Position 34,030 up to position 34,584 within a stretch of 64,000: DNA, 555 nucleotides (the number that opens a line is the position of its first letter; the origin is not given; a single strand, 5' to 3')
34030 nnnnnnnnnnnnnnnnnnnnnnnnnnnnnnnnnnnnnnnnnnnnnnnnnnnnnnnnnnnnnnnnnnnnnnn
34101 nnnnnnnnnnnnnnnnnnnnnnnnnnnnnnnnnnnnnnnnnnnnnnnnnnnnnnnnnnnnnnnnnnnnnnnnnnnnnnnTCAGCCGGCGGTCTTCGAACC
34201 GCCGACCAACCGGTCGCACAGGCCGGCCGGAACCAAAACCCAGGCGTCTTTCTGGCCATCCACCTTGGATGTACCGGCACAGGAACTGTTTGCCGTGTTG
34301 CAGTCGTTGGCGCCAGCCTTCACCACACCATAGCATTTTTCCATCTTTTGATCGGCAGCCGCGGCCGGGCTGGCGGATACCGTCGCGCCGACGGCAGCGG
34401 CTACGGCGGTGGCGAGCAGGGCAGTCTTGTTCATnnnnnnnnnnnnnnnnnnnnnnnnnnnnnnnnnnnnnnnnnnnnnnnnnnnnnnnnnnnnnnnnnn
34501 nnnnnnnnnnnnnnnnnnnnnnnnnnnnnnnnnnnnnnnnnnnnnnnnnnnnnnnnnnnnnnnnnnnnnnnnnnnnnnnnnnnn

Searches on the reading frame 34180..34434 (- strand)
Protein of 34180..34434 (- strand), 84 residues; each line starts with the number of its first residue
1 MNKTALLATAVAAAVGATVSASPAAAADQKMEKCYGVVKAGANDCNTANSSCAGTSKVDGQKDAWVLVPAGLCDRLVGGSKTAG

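Call 11: search_protein_families(library=ncbifam, proteins=[window:34180-34434:-], max_evalue=0.1)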
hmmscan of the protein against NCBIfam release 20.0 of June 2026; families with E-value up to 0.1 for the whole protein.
window:34180-34434:- (84 aa): 2 families
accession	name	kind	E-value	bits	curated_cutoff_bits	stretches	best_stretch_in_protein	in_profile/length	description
NF050166.1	Cu_RiPP_BufA2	equivalog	1.7e-07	31.3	60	1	6-73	3-71/79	BufA2 family periplasmic bufferin-type metallophore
NF011776.0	PRK15239.1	equivalog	0.024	14.6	230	1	3-61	2-54/197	putative fimbrial protein StaA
